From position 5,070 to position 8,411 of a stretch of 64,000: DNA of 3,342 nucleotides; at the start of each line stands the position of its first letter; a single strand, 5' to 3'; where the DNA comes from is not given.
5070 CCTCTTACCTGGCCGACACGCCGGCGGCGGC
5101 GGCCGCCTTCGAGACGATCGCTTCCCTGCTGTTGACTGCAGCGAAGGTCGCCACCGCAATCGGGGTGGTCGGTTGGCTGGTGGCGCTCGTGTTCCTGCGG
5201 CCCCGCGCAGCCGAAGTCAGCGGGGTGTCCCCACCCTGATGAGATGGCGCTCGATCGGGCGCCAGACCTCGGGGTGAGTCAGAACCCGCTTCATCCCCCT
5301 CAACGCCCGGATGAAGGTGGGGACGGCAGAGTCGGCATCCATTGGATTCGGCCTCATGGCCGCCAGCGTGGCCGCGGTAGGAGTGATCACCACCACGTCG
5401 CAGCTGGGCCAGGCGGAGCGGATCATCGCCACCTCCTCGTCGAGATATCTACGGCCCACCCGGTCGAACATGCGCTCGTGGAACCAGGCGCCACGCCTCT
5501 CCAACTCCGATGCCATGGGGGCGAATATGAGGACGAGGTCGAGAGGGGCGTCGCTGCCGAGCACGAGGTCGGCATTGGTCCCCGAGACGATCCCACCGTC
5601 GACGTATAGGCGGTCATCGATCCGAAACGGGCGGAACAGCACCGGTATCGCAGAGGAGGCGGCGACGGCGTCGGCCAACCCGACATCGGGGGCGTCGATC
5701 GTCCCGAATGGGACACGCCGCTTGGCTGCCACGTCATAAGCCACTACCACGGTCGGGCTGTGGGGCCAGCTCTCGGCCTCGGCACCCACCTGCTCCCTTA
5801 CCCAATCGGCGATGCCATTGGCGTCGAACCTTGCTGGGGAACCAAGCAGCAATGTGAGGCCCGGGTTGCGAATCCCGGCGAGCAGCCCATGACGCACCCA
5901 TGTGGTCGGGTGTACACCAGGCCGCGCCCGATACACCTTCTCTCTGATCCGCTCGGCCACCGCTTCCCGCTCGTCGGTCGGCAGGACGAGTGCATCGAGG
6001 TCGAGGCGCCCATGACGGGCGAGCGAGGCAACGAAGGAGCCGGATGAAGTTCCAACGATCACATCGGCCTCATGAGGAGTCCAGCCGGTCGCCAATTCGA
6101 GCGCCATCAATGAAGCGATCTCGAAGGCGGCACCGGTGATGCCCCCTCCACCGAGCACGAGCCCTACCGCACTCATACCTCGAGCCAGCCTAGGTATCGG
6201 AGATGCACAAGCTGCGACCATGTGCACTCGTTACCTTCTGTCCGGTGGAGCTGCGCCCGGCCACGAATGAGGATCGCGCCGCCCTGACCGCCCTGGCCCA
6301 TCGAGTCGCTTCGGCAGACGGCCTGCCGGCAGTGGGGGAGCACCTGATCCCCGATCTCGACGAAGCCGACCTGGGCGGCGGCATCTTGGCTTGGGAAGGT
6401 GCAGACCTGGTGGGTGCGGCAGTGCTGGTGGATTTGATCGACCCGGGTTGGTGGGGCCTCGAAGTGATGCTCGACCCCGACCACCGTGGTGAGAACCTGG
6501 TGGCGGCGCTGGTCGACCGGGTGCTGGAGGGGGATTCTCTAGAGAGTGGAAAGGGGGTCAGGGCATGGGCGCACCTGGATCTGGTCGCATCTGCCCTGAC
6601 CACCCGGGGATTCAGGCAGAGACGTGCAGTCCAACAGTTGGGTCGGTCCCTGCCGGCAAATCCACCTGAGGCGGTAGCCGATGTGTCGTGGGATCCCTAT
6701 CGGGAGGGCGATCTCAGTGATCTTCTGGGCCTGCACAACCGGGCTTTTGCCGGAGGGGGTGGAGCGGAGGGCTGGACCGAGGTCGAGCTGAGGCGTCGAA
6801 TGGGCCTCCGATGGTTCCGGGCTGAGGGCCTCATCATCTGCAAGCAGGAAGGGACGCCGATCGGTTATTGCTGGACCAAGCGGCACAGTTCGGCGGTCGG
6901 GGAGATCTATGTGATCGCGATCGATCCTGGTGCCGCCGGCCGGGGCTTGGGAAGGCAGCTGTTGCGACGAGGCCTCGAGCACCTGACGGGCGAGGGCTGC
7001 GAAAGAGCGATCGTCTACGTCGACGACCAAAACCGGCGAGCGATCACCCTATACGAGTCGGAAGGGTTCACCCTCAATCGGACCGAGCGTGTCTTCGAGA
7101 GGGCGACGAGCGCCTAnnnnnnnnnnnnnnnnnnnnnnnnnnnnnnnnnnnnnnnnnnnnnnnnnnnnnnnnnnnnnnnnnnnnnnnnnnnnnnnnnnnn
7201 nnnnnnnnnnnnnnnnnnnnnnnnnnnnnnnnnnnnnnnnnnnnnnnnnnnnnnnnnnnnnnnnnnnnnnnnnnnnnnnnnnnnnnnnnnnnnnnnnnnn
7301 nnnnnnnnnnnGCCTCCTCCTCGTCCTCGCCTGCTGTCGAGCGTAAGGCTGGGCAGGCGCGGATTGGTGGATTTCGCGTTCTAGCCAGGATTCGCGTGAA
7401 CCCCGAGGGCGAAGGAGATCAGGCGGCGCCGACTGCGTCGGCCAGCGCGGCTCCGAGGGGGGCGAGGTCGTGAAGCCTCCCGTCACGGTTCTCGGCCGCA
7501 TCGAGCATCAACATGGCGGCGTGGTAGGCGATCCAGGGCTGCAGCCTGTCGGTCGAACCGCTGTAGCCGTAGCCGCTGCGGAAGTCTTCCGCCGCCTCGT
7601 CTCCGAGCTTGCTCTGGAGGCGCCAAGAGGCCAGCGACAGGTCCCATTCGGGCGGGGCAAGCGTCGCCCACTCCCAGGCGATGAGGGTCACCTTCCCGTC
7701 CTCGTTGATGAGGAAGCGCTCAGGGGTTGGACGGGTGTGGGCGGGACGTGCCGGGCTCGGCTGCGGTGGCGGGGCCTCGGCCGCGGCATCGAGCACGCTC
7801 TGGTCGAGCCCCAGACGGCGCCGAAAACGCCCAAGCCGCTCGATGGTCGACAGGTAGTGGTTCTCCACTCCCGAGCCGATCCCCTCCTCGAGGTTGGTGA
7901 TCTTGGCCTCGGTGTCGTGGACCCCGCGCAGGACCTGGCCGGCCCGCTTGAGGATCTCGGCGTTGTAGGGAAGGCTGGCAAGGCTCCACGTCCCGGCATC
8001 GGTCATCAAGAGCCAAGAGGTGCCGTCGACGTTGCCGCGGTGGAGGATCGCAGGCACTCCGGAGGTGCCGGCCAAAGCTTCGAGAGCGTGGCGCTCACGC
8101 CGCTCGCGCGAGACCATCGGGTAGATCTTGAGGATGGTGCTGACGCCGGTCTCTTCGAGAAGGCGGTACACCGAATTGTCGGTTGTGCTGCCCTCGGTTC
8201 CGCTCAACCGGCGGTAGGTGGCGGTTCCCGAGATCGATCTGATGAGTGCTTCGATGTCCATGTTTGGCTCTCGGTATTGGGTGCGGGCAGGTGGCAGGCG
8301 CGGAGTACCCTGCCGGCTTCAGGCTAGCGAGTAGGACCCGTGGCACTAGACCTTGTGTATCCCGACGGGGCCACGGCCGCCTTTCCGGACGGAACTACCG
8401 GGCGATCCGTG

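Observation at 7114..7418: Unlisted 65-aa zinc-ribbon mini-protein downstream of the APH-like kinase; its stop shares a CTAG palindrome with the mshD stop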

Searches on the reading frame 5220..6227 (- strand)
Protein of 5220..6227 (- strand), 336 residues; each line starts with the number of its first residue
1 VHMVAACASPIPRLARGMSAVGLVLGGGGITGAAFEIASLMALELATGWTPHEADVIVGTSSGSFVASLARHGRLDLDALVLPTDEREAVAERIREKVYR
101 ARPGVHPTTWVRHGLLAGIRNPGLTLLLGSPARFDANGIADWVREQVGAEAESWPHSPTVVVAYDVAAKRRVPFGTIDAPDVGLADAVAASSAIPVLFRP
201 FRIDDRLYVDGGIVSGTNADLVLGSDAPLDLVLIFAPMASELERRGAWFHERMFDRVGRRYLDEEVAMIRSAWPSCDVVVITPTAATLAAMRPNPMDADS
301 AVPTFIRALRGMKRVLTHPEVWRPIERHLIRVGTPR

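Call 3: search_protein_families(library=pfam, proteins=[window:5220-6227:-], max_evalue=1)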
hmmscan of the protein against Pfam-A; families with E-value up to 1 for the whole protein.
window:5220-6227:- (336 aa): 1 family
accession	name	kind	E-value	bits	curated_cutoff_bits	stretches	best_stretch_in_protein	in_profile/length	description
PF01734.28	Patatin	-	1.8e-22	80.9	27.7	1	23-222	1-190/191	Patatin-like phospholipase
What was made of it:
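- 5217..6227 (-): Patatin-like phospholipase with GGGxxG, GTSSG and DGG motifs. It is the gene that follows the small gene in GNAT-less relatives. PF01734 80.9 bits (call 3).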

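Call 4: search_protein_families(library=ncbifam, proteins=[window:5220-6227:-], max_evalue=1)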
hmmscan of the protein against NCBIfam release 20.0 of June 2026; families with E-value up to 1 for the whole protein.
window:5220-6227:- (336 aa): 6 families
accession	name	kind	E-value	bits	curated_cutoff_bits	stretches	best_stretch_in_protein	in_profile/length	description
NF043045.1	T4SS_VpdC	equivalog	4.6e-06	25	1000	1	160-216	444-500/880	Dot/Icm T4SS effector VpdC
NF041079.1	CBASS_lipase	equivalog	2.2e-05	23.9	200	1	183-215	145-177/317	CBASS cGAMP-activated phospholipase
NF005657.0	PRK07432.1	equivalog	0.062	12.4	453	1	24-75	8-58/291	S-methyl-5'-thioadenosine phosphorylase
NF053870.1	DS2_1_antiphage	equivalog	0.092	12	400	1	23-74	3-54/299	anti-phage phospholipase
NF007623.0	PRK10279.1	equivalog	0.14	11.3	272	1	184-220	129-165/301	patatin-like phospholipase RssA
NF006334.0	PRK08564.1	equivalog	0.21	10.7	382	1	19-74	8-61/267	S-methyl-5'-thioadenosine phosphorylase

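Call 24: search_solved_structures(query=window:5220-6227:-, max_evalue=0.01)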
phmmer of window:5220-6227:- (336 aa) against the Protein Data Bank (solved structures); distinct sequences matched with E-value up to 0.01: 1.
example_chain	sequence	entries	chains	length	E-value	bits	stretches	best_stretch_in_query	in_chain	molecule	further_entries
5fqu_A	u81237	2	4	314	4.9e-06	29.1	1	183-234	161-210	PATATIN-LIKE PROTEIN, PLPD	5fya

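Call 56: search_protein_families(library=padloc, proteins=[window:5220-6227:-], max_evalue=0.01)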
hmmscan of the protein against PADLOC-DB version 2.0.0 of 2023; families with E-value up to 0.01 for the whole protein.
window:5220-6227:- (336 aa): 3 families
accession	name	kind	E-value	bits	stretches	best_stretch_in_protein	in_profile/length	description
PDLC00758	Effector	-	5.6e-07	27.2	1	183-215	151-185/331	Phospholipase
PDLC00757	Effector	-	1.8e-05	22.3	1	183-215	158-190/331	Phospholipase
PDLC00756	Effector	-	0.0012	16.1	1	183-216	97-130/280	Phospholipase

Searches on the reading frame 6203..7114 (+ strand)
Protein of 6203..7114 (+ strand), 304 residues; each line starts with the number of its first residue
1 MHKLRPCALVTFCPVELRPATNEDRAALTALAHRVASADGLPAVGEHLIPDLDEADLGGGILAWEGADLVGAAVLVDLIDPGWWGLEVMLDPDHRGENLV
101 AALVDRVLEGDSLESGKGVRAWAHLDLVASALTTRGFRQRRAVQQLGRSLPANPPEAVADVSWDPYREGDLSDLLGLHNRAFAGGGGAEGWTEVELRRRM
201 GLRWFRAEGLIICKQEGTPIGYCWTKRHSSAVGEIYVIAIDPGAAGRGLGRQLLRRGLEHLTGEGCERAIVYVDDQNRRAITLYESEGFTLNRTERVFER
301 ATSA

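Call 3: search_protein_families(library=pfam, proteins=[window:6203-7114:+], max_evalue=1)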
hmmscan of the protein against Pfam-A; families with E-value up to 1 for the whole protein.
window:6203-7114:+ (304 aa): 8 families
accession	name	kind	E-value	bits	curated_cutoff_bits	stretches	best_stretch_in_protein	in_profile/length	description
PF00583.31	Acetyltransf_1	-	4.2e-21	75.8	20.7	2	190-289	15-116/116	Acetyltransferase (GNAT) family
PF13508.13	Acetyltransf_7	-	2e-15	57.4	27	2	210-290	5-83/84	Acetyltransferase (GNAT) domain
PF08445.16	FR47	-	8.7e-08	32.5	22.1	1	229-294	18-82/86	FR47-like protein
PF13673.13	Acetyltransf_10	-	3.7e-07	30.6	23.6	1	210-296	33-114/128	Acetyltransferase (GNAT) domain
PF13302.13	Acetyltransf_3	-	1.1e-06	29.8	25.4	1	193-290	34-138/138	Acetyltransferase (GNAT) domain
PF13527.13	Acetyltransf_9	-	0.0013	19.2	25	1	231-288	71-123/127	Acetyltransferase (GNAT) domain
PF13523.12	Acetyltransf_8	-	0.027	14.5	27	1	241-293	88-141/145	Acetyltransferase (GNAT) domain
PF14542.12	Acetyltransf_CG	-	0.029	14.9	30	1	232-265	24-57/80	GCN5-related N-acetyl-transferase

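Call 4: search_protein_families(library=ncbifam, proteins=[window:6203-7114:+], max_evalue=1)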
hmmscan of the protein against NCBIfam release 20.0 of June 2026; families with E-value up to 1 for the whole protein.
window:6203-7114:+ (304 aa): 17 families
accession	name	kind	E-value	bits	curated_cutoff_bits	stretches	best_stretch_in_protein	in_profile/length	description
TIGR03448.1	mycothiol_MshD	equivalog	1.2e-44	152.8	163.1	1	21-295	7-291/294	mycothiol synthase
TIGR01575.1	rimI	equivalog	2.1e-10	40.9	86.4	1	206-296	30-119/132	ribosomal protein S18-alanine N-acetyltransferase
NF002959.0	PRK03624.1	equivalog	2.6e-08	33.7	124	1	233-290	73-130/147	GNAT family acetyltransferase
NF007025.1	PRK09491.1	equivalog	7.7e-06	25.9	173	1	235-290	65-120/145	ribosomal protein S18-alanine N-acetyltransferase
TIGR03103.1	trio_acet_GNAT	equivalog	2.6e-05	23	569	1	234-290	157-213/547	N-acetylglutaminylglutamine synthetase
NF008212.0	PRK10975.1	equivalog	3.9e-05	23.6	219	1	205-295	136-226/232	dTDP-4-amino-4,6-dideoxy-D-galactose acyltransferase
NF049894.1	CG3035_N_ac_Glu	equivalog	4.5e-05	22.8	280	1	238-297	238-297/300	N-acetylglutamate synthase, CG3035 family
NF007807.0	PRK10514.1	equivalog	0.00021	21.2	134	1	237-291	75-124/147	acetyltransferase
NF040504.1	resist_ArsN1b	equivalog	0.00042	20.1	210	1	211-290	51-134/159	arsinothricin resistance N-acetyltransferase ArsN1 family B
TIGR02382.1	wecD_rffC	equivalog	0.00095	18.8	195.1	1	149-294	31-185/191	dTDP-4-amino-4,6-dideoxy-D-galactose acyltransferase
NF005840.0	PRK07757.1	equivalog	0.0015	18.5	154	1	210-272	44-106/153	N-acetyltransferase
TIGR02406.1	ectoine_EctA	equivalog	0.0057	16.7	120.6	1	88-144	72-128/157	diaminobutyrate acetyltransferase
NF040503.1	resist_ArsN1a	equivalog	0.0098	15.6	170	1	230-290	75-134/159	arsinothricin resistance N-acetyltransferase ArsN1 family A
NF000487.1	stat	exception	0.021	14.3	420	1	235-293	107-165/189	streptothricin N-acetyltransferase STAT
NF000482.1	AAC_3_XI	exception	0.042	13.7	300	1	234-290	80-133/148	aminoglycoside N-acetyltransferase AAC(3)-XI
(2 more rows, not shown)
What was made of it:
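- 6203..7117 (+): Two-domain GNAT acetyltransferase, MshD-like and convergent with the small gene. It is an optional insert between the small and patatin genes. Pfam and TIGR03448, 152.8 bits against a 163.1 cut-off (calls 3, 4).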

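Call 56: search_protein_families(library=padloc, proteins=[window:6203-7114:+], max_evalue=0.01)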
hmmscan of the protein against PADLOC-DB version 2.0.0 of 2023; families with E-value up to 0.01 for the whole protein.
window:6203-7114:+ (304 aa): 0 families

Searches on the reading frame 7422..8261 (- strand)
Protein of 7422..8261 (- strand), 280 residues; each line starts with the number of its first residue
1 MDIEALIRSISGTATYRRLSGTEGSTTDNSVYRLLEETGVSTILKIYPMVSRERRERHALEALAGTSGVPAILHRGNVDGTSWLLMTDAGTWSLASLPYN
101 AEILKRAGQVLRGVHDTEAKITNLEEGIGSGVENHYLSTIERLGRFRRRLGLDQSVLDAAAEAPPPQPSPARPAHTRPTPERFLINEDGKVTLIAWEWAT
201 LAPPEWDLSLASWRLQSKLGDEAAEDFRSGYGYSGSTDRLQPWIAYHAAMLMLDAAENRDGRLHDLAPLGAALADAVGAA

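Call 3: search_protein_families(library=pfam, proteins=[window:7422-8261:-], max_evalue=1)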
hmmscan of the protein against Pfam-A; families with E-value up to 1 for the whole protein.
window:7422-8261:- (280 aa): 2 families
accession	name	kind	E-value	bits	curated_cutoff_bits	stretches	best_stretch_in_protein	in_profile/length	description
PF01636.29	APH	-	3.3e-13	50.4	23.2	1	26-243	8-239/239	Phosphotransferase enzyme family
PF04655.20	APH_6_hur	-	0.058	13.2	27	1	26-116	13-107/252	Aminoglycoside/hydroxyurea antibiotic resistance kinase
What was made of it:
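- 7419..8261 (-): APH-fold (PF01636) protein, probably catalytically inactive (HTR instead of HxD, R instead of N, IAWEW instead of IDWEW). Pfam 50.4 bits (call 3).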

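Call 4: search_protein_families(library=ncbifam, proteins=[window:7422-8261:-], max_evalue=1)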
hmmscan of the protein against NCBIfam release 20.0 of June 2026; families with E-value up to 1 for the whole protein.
window:7422-8261:- (280 aa): 8 families
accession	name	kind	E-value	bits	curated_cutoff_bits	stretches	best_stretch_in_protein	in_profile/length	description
NF033068.1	APH_3p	equivalog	1.8e-08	34.2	205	1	27-239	22-244/255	APH(3') family aminoglycoside O-phosphotransferase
NF032898.2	APH_3p_II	exception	0.001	18.4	360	1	206-235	211-240/256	APH(3')-II family aminoglycoside O-phosphotransferase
NF041256.1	GntI_guanitoxin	equivalog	0.0025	17.2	357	1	56-232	58-233/282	guanitoxin biosynthesis pre-guanitoxin N-oxide kinase GntI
NF033065.0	APH_3p_IVa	exception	0.0094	15.5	530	1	28-90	30-94/262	aminoglycoside O-phosphotransferase APH(3')-IVa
NF000029.2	APH_9_Ib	exception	0.016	14.1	675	1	173-212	221-259/330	aminoglycoside O-phosphotransferase APH(9)-Ib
NF011420.0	PRK14847.1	equivalog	0.02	13.9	604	1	62-145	153-233/333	2-isopropylmalate synthase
TIGR02721.1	ycfN_thiK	equivalog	0.076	12.1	299.45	1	163-216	138-189/256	thiamine kinase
NF033064.0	APH_3p_IIIa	exception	0.24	10.8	530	1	16-99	17-102/264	aminoglycoside O-phosphotransferase APH(3')-IIIa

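Call 23: search_solved_structures(query=window:7422-8261:-, max_evalue=0.01)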
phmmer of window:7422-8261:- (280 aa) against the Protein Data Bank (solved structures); distinct sequences matched with E-value up to 0.01: 1.
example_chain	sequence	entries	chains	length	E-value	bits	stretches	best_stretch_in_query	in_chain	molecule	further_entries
4r77_B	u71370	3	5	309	0.0013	21.9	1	173-232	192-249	Choline kinase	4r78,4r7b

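Call 56: search_protein_families(library=padloc, proteins=[window:7422-8261:-], max_evalue=0.01)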
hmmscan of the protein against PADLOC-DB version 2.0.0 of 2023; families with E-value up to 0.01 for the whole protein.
window:7422-8261:- (280 aa): 0 families

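Call 62: find_related_loci(query=A5, collection=metagenome_contigs, flank=3000)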
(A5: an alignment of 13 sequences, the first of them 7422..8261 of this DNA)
Query A5 (280 aa) in metagenome_contigs; peptide patterns used: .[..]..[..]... (x = any residue, [..] = any of these).
258 stretches matched a pattern; 206 encode a relative of the query (tblastn E <= 1e-3); the best 80 are kept; 80 distinct loci.
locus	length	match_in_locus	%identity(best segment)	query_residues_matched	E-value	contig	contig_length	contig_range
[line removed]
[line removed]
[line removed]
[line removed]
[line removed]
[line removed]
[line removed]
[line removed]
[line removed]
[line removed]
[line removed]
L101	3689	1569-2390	54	1-277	3e-90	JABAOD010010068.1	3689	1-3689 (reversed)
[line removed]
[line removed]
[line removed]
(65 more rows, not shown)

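Call 68: search_solved_structures(query=A5, max_evalue=0.001, show_alignments=2)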
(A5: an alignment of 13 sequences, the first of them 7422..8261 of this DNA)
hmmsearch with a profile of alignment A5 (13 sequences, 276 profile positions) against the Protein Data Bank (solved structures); distinct sequences matched with E-value up to 0.001: 1.
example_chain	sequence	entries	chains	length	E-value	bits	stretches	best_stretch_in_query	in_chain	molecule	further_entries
4r77_B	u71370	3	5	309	2.8e-06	30.1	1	167-243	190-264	Choline kinase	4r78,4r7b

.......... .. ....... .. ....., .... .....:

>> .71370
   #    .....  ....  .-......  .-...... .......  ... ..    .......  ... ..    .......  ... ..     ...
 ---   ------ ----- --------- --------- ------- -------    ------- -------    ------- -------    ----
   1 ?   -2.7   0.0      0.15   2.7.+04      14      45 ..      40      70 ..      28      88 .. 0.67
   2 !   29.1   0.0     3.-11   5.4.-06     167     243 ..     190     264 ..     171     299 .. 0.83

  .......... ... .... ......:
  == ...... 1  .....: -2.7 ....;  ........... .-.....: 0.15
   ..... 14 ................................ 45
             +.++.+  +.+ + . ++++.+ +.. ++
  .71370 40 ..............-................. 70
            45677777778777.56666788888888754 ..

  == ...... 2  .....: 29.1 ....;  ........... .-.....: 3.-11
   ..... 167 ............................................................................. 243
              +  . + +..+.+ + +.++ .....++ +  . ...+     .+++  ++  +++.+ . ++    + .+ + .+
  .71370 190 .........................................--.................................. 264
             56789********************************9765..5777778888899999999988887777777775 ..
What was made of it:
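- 7419..8261 (-): Profile alignment to choline kinase LicA, PDB 4r77 (call 68).
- On APH / choline-kinase family PF01636 (upstream neighbour): Confirmed against LicA, PDB 4r77 (call 68).
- Closest known: Choline kinase LicA. Same: The fold-defining catalytic-loop and DWE regions align (call 68).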
